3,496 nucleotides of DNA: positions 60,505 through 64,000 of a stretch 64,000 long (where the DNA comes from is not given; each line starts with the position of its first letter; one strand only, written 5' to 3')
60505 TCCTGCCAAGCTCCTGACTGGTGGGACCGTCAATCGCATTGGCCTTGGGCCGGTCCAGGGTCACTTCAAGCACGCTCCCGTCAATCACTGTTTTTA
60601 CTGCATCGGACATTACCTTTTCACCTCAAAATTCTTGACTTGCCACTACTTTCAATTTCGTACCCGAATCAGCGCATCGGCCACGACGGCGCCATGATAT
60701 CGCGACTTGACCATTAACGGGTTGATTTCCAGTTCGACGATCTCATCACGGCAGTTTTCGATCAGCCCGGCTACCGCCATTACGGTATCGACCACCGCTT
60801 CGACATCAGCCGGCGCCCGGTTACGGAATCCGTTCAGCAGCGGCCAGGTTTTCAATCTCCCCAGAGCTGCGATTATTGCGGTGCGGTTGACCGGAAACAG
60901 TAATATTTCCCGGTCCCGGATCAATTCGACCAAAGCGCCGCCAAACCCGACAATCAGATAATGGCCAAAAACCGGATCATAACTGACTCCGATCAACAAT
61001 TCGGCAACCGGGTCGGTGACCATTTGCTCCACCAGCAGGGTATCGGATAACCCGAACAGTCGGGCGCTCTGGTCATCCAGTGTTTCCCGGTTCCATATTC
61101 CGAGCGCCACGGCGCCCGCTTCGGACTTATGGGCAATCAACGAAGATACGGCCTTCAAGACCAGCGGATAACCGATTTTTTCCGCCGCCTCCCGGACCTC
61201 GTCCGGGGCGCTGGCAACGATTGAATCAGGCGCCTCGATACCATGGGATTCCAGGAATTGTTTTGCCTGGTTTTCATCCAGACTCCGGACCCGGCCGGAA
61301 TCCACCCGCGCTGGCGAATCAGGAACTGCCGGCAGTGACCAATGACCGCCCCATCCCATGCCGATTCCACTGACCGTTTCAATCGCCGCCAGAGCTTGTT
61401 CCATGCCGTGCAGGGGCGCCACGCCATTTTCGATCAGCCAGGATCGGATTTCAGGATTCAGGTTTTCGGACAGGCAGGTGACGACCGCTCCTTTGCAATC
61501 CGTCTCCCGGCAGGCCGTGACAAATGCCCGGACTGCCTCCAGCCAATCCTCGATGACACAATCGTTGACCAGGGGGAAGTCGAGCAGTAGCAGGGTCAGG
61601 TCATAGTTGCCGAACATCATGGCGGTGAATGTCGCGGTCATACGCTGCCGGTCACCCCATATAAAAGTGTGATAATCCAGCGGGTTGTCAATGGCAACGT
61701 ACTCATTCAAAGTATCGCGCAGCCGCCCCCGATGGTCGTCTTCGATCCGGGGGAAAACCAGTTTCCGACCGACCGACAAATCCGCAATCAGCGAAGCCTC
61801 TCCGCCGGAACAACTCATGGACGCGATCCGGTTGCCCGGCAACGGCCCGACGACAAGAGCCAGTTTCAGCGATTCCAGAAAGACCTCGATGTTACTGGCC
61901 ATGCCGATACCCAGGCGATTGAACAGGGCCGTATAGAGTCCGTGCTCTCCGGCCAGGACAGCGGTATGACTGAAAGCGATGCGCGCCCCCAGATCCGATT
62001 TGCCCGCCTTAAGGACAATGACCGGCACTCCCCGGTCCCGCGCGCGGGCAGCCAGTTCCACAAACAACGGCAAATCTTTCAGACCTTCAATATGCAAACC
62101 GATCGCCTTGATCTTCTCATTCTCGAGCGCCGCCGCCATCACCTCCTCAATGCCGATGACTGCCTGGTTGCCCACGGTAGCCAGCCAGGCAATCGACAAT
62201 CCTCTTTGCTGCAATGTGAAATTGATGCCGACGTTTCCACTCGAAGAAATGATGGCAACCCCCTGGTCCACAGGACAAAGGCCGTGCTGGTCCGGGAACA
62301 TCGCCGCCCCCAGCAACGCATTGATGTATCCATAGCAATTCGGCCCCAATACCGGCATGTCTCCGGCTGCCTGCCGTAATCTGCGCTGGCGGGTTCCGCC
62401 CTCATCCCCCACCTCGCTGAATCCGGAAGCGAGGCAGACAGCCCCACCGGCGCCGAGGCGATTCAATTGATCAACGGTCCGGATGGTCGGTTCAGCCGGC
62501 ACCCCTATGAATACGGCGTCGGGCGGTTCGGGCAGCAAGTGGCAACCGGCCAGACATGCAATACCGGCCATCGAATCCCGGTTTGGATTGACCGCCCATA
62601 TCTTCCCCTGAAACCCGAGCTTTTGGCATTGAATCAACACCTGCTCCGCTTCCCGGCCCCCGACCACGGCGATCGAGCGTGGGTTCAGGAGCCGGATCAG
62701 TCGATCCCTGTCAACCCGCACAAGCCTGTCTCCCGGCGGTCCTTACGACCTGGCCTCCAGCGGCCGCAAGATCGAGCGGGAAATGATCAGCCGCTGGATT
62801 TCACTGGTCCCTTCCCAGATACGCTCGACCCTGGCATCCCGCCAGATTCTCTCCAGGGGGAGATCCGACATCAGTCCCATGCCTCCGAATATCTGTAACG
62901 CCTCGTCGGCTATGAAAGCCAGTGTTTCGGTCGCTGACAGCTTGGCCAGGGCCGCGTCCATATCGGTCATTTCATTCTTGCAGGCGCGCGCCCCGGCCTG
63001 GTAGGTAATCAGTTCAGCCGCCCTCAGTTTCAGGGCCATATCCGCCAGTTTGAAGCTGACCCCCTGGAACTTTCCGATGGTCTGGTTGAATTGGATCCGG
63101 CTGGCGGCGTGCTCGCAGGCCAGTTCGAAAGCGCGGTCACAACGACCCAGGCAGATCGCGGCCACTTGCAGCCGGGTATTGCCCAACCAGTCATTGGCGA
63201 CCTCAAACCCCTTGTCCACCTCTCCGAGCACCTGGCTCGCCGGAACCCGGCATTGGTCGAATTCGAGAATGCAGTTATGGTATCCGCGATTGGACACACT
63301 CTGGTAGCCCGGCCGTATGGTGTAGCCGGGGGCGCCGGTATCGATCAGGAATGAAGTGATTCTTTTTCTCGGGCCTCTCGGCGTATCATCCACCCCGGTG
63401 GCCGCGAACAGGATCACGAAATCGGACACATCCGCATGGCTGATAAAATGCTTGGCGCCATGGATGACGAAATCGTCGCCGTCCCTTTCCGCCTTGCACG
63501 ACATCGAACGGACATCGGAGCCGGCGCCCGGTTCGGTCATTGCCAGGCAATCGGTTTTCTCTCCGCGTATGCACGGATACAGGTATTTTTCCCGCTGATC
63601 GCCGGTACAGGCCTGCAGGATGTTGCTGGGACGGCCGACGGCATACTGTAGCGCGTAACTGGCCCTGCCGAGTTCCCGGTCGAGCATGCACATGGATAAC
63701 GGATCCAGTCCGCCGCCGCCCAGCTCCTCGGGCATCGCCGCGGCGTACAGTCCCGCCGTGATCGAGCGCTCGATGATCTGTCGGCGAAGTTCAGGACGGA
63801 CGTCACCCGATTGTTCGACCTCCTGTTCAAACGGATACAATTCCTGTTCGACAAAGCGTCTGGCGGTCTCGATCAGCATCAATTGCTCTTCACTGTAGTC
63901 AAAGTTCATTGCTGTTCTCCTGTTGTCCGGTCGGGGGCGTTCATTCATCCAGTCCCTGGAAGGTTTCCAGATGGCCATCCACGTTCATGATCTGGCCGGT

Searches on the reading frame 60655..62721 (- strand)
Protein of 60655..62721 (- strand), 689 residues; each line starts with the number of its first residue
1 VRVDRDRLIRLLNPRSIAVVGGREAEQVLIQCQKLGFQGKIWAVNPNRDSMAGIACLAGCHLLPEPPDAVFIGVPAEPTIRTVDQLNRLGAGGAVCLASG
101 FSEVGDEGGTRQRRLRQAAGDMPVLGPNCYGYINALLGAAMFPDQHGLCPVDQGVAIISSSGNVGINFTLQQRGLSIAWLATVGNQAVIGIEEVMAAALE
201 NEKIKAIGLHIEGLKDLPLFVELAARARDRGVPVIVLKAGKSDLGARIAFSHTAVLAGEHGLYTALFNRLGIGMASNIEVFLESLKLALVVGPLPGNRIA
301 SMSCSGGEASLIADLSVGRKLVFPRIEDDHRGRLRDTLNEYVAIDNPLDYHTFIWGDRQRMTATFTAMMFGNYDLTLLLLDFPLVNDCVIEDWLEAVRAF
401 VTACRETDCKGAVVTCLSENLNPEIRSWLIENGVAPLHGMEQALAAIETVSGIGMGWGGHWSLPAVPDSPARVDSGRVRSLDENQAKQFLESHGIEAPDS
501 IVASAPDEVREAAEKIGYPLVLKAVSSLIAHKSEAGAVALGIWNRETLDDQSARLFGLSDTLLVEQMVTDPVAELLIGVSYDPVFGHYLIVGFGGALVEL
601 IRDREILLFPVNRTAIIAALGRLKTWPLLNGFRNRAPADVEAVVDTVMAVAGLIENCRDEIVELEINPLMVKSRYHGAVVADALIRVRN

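Call 81: search_protein_families(library=pfam, proteins=[window:60655-62721:-], max_evalue=0.0001)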
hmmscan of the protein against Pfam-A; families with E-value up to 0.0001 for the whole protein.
window:60655-62721:- (689 aa): 3 families
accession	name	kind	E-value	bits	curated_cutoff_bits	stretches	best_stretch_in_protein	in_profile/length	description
PF13549.11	ATP-grasp_5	-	1.4e-49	168.9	27.6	1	478-687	7-221/221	ATP-grasp domain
PF13607.11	Succ_CoA_lig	-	1.3e-28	99.9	27.4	1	154-286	3-136/138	Succinyl-CoA ligase like flavodoxin domain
PF13380.12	CoA_binding_2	-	1.7e-11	45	22.8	1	15-133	1-114/116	CoA binding domain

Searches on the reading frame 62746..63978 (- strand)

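Call 81: search_protein_families(library=pfam, proteins=[window:62746-63978:-], max_evalue=0.0001)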
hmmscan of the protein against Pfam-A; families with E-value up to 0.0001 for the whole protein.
window:62746-63978:- (411 aa): 4 families
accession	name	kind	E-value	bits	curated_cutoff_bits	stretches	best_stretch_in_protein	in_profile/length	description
PF00441.29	Acyl-CoA_dh_1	-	1.1e-45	155.9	22.4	1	255-404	1-150/150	Acyl-CoA dehydrogenase, C-terminal domain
PF02770.24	Acyl-CoA_dh_M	-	7e-22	77.8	33.3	1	144-243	1-97/97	Acyl-CoA dehydrogenase, middle domain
PF08028.16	Acyl-CoA_dh_2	-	3.8e-19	69.8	22.7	1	272-392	3-133/134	Acyl-CoA dehydrogenase, C-terminal domain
PF02771.21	Acyl-CoA_dh_N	-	8.5e-19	68.4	22.9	1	29-140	1-113/113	Acyl-CoA dehydrogenase, N-terminal domain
